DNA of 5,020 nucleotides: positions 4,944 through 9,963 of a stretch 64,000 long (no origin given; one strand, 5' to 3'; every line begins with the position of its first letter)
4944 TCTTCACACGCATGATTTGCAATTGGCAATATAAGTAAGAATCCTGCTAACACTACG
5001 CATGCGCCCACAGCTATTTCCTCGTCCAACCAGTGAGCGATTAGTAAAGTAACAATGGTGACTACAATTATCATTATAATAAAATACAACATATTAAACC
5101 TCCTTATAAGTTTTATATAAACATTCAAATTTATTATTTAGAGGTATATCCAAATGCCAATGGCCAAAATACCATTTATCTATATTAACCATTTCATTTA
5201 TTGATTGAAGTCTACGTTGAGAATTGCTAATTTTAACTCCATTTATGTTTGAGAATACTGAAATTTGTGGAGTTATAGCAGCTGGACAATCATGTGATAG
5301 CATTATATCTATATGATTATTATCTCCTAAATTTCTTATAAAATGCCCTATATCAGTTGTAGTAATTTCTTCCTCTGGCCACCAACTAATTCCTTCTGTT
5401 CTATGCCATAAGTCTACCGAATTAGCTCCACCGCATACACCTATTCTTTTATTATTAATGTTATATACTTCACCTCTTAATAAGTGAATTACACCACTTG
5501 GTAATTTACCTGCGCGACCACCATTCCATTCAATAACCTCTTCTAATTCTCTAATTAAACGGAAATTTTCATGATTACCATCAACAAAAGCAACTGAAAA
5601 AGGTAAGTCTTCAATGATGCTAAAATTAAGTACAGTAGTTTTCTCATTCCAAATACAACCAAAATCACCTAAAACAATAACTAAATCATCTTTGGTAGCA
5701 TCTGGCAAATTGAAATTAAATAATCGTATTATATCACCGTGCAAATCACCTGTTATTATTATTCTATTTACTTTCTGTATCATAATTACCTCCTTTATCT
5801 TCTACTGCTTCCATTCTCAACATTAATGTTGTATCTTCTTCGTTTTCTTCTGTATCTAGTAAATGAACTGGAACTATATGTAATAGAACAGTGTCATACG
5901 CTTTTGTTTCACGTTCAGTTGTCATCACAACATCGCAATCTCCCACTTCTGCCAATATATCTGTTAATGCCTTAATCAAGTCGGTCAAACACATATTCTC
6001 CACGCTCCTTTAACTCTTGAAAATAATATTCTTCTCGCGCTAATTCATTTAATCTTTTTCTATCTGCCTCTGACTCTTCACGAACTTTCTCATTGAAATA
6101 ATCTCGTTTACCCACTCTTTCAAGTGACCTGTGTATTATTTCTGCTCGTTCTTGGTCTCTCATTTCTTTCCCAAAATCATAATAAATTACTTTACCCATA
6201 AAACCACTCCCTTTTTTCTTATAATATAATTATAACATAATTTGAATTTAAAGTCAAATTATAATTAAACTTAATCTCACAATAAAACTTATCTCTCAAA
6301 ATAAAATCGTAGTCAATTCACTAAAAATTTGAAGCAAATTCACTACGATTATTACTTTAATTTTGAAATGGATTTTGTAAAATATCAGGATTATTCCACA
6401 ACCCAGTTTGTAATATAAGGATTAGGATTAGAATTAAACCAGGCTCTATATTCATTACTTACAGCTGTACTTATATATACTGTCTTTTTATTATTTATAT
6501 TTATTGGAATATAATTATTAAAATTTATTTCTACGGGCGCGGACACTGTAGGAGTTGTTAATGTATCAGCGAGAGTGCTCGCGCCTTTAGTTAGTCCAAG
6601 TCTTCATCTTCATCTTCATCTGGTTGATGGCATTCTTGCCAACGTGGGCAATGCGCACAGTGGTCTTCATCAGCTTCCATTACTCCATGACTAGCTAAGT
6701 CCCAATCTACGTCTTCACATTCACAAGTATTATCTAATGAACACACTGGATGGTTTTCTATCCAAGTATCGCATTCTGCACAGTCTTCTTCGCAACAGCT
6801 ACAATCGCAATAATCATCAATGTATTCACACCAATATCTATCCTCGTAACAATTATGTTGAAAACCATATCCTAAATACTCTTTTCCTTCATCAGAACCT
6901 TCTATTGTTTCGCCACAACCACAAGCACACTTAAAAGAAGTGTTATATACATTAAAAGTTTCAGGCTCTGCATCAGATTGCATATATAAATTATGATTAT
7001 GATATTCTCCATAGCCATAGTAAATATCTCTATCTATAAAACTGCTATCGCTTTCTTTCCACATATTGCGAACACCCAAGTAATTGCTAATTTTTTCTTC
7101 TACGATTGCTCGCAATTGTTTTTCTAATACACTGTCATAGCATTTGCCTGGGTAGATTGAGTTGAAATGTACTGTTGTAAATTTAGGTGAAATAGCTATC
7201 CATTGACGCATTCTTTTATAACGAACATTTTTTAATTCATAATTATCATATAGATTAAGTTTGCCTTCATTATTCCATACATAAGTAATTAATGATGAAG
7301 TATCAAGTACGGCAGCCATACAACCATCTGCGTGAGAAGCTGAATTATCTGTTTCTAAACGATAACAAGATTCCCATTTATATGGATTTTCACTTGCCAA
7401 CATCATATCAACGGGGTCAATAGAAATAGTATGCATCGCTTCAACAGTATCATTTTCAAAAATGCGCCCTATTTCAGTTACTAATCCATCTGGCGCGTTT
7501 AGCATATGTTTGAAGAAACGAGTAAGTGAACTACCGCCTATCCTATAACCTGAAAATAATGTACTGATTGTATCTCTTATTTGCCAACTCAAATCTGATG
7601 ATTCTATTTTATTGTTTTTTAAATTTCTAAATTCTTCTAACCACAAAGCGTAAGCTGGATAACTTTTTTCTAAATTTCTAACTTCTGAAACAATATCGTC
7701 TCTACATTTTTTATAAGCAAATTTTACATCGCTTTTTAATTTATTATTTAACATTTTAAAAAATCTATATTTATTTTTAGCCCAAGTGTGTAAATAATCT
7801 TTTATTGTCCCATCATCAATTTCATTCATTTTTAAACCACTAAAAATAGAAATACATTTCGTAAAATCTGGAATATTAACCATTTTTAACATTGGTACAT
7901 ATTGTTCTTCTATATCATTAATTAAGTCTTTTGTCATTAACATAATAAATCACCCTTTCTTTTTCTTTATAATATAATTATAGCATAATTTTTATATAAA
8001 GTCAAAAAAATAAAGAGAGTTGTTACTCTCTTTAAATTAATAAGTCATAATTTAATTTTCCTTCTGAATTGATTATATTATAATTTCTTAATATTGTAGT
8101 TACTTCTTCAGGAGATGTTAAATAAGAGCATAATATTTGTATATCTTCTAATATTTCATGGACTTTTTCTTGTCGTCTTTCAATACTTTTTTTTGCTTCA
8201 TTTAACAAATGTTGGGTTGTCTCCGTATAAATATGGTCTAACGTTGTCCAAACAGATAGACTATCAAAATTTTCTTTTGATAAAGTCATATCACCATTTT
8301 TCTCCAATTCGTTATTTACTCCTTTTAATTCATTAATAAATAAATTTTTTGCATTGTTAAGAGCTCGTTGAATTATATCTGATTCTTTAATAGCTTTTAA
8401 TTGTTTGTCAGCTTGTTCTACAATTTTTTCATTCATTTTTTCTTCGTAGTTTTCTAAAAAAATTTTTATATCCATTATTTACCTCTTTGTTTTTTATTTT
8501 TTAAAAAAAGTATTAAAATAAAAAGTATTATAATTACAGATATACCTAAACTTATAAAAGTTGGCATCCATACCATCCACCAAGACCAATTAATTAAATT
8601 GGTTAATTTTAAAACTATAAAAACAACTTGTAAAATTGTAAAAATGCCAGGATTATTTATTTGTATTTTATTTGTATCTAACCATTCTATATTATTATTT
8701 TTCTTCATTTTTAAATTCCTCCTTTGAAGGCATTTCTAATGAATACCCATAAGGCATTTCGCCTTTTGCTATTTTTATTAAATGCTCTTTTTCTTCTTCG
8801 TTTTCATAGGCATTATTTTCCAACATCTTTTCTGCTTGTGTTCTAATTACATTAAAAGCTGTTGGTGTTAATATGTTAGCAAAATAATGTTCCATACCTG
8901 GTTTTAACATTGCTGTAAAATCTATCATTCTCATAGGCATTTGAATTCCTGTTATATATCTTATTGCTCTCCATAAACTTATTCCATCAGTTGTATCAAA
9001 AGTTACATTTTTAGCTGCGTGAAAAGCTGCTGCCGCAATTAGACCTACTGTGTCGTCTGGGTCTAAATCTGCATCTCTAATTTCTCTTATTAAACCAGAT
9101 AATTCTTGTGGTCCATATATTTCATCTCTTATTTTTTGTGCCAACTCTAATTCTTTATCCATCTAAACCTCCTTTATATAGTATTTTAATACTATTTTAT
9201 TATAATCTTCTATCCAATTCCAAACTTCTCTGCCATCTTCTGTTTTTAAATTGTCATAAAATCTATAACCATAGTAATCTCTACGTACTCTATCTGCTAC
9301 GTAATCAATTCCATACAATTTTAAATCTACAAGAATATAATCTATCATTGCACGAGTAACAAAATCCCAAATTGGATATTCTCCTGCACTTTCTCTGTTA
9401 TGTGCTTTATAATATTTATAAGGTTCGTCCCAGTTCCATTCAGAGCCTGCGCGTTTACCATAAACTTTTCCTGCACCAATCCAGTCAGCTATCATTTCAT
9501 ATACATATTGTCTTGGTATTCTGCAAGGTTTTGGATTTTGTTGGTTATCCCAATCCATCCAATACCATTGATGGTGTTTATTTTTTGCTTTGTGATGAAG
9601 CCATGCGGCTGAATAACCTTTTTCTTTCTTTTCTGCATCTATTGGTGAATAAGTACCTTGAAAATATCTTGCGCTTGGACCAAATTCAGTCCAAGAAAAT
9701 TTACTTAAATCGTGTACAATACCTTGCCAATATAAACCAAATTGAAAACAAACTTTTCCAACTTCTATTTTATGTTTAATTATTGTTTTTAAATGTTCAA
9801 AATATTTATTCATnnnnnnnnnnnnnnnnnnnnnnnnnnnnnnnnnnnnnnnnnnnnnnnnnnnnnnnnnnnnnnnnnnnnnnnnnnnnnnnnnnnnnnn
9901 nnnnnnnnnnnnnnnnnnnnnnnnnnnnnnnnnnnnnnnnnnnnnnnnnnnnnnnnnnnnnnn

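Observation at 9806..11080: tRNA-binding-domain::RNA-ligase fusion, part of a dispersed RNA-repair toolkit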

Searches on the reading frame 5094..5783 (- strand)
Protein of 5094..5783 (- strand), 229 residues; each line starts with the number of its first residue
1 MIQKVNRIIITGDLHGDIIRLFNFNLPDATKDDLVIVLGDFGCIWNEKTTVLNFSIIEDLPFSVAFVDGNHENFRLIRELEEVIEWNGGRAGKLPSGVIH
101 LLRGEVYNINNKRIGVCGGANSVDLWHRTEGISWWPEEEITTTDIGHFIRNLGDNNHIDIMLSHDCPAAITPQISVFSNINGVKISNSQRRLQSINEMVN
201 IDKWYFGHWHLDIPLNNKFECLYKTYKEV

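Call 16: search_protein_families(library=pfam, proteins=[window:5094-5783:-], max_evalue=0.01)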
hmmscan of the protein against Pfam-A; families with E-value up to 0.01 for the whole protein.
window:5094-5783:- (229 aa): 2 families
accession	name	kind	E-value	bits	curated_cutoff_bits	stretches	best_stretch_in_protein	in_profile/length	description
PF00149.33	Metallophos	-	1.6e-07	32.4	21.5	1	7-210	2-189/191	Calcineurin-like phosphoesterase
PF12850.12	Metallophos_2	-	0.0081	16.6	27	0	7-84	2-75/154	Calcineurin-like phosphoesterase superfamily domain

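Call 58: search_protein_families(library=phrogs, proteins=[window:5094-5783:-], max_evalue=0.001)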
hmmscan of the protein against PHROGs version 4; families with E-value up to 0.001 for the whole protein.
window:5094-5783:- (229 aa): 2 families
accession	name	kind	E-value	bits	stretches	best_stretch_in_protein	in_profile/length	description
phrog_1649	-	other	4.5e-32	111.9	1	3-213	33-255/308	metallo-phosphoesterase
phrog_547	-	other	5.2e-06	26.7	1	29-81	70-119/245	phosphoesterase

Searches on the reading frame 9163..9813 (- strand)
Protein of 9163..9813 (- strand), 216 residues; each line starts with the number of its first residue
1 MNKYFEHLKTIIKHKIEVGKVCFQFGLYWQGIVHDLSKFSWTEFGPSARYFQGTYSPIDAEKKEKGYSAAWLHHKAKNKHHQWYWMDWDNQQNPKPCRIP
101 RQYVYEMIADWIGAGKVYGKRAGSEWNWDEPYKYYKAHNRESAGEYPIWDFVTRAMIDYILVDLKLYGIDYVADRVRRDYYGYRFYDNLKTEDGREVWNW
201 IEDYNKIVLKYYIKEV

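Call 7: search_protein_families(library=pfam, proteins=[window:9163-9813:-], max_evalue=0.1)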
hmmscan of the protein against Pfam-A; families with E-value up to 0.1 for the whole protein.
window:9163-9813:- (216 aa): 1 family
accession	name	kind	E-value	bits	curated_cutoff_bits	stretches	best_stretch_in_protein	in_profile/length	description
PF18907.5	DUF5662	-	5.3e-32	111.1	27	1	5-140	3-138/156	Family of unknown function (DUF5662)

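Call 8: search_protein_families(library=ncbifam, proteins=[window:9163-9813:-], max_evalue=0.1)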
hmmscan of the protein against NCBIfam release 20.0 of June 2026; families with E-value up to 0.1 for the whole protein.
window:9163-9813:- (216 aa): 0 families

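Call 58: search_protein_families(library=phrogs, proteins=[window:9163-9813:-], max_evalue=0.001)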
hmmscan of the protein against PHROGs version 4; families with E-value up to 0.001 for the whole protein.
window:9163-9813:- (216 aa): 1 family
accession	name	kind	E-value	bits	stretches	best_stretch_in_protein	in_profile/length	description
phrog_20637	-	unknown function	1.2e-06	29.6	1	32-139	42-148/174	-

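Call 69: search_solved_structures(query=window:9163-9813:-, max_evalue=10)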
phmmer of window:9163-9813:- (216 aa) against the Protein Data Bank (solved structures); distinct sequences matched with E-value up to 10: 1.
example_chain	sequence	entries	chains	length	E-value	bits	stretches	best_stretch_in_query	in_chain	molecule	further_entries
3qwr_D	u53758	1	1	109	0.36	13.5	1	125-173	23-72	ADNECTIN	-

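Call 72: find_homologous_proteins(query=window:9163-9813:-, max_evalue=0.001)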
Query window:9163-9813:- (216 aa): 1950 proteins with E <= 0.001 among 1989 candidates; the best 120 are listed.
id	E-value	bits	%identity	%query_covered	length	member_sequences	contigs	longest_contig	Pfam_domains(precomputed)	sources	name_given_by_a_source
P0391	6.6e-145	499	95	100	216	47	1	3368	PF18907.6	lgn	-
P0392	2.3e-114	399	79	98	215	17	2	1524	PF18907.6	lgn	-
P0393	8.0e-114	397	78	97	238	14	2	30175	PF18907.6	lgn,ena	-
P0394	9.1e-114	397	77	99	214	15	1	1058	PF18907.6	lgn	-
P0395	4.9e-112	391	75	99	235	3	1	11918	PF18907.6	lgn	-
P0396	6.0e-112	391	76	100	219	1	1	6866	PF18907.6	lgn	-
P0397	9.6e-111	387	76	99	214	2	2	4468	PF18907.6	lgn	-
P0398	6.6e-109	381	75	98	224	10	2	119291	PF18907.6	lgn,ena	-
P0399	2.7e-107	376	73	100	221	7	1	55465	PF18907.6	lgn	-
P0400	3.7e-107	375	70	98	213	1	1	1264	PF18907.6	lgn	-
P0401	7.0e-107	375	73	98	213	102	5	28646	PF18907.6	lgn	-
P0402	1.6e-106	373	72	100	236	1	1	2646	PF18907.6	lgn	-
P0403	4.5e-106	372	73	98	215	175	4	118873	PF18907.6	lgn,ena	-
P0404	2.4e-105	370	74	98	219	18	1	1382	PF18907.6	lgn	-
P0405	2.6e-105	369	73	100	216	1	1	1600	PF18907.6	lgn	-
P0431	1.6e-81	291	58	98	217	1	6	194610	PF18907.6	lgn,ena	-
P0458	3.7e-68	248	53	99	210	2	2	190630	PF18907.6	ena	-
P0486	4.5e-46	175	50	82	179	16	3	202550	PF18907.6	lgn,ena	-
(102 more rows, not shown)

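Call 76: search_solved_structures(query=A5, max_evalue=10)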
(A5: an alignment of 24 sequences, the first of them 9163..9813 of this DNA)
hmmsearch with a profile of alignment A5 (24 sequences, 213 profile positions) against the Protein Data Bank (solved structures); distinct sequences matched with E-value up to 10: 0.

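Call 77: find_encoding_contigs(protein=P0431, flank=6000, max_places=1)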
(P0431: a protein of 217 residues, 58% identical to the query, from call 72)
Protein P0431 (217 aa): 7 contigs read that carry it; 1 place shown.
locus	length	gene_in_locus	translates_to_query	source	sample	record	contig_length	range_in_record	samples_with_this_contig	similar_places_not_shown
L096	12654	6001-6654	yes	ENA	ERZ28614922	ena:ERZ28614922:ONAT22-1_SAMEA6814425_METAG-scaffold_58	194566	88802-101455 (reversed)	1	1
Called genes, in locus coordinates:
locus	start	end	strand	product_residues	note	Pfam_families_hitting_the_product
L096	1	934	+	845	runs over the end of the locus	PF05203:Hom_end_hint, PF14890:Intein_splicing, PF03161:LAGLIDADG_2, PF01068:DNA_ligase_A_M (faint), PF14743:DNA_ligase_OB_2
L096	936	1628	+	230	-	PF00149:Metallophos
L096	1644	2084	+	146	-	-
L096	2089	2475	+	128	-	-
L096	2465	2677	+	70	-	-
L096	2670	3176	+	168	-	-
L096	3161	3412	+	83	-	-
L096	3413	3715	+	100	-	-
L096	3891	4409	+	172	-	-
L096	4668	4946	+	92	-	-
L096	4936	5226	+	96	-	-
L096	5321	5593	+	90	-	-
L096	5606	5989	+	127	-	-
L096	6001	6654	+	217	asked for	PF18907:DUF5662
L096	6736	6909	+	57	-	-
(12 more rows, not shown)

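Call 78: find_encoding_contigs(protein=P0458, flank=6000, max_places=1)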
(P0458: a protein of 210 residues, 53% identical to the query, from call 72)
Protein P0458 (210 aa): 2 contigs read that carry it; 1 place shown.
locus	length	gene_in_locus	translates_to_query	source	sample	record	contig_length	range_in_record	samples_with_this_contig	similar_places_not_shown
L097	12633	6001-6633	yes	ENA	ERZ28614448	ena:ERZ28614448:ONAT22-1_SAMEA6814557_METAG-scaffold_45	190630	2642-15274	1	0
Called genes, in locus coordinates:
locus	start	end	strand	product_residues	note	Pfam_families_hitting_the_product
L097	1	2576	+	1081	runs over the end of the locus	PF05203:Hom_end_hint, PF14890:Intein_splicing, PF03161:LAGLIDADG_2, PF01068:DNA_ligase_A_M (faint), PF14743:DNA_ligase_OB_2, PF00149:Metallophos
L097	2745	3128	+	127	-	-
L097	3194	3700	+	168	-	-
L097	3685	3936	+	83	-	-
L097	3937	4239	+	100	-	-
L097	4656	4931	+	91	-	-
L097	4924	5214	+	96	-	-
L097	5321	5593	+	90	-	-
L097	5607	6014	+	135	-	-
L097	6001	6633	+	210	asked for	PF18907:DUF5662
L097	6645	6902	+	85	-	-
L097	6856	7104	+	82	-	-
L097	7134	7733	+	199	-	-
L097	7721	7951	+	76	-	-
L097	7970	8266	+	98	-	-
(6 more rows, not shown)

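Call 79: find_encoding_contigs(protein=P0486, flank=6000, max_places=1)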
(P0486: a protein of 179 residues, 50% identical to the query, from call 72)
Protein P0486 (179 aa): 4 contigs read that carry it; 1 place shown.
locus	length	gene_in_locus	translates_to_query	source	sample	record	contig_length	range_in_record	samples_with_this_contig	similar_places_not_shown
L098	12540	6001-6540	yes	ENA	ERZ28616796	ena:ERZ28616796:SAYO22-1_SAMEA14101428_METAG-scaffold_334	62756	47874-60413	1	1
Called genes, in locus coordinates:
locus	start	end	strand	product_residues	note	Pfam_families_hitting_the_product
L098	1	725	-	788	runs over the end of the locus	-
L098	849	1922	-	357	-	PF00752:XPG_N (faint), PF02739:5_3_exonuc_N, PF01367:5_3_exonuc (weak)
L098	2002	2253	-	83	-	PF13619:KTSC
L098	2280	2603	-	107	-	PF02452:PemK_toxin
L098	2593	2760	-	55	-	-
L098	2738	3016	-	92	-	-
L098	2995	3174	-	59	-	-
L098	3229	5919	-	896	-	-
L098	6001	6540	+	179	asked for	PF18907:DUF5662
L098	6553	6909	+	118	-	PF00464:SHMT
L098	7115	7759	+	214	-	PF01541:GIY-YIG, PF13518:HTH_28 (faint)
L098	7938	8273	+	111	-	PF00464:SHMT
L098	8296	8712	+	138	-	PF00464:SHMT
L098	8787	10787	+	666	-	PF00270:DEAD (weak), PF04851:ResIII (weak), PF00271:Helicase_C, PF04545:Sigma70_r4 (faint), PF13384:HTH_23 (faint)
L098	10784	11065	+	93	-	-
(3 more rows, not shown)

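Call 81: predict_structure(alignment_id=A5)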
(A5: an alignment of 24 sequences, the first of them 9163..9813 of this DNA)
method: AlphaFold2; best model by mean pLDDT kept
length: 216 residues; sequences in the alignment: 24
mean_pLDDT: 88.3   pTM: 0.85
mean pLDDT of the five models: 88.3, 84.3, 83.5, 82.0, 76.3
residues with pLDDT >= 90: 111; 70-90: 96; 50-70: 7; < 50: 2
segments of 3 or more residues with pLDDT < 50: none
pLDDT, mean of each block of 10 residues (from residue 1): 84 93 95 86 82 75 83 83 90 92 96 86 81 89 81 97 97 98 93 91 94 70
secondary structure, 60 per line:
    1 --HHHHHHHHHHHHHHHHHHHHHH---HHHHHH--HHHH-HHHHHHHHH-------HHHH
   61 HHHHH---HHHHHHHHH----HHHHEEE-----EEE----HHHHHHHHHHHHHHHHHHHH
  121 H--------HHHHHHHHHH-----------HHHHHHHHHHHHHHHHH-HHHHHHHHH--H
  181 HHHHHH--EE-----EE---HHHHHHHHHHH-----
elements in order: H3-24 H28-33 H36-39 H41-49 H57-65 H69-77 H82-85 E86-88 E94-96 H101-121 H130-139 H151-167 H169-177 H180-186 H201-211
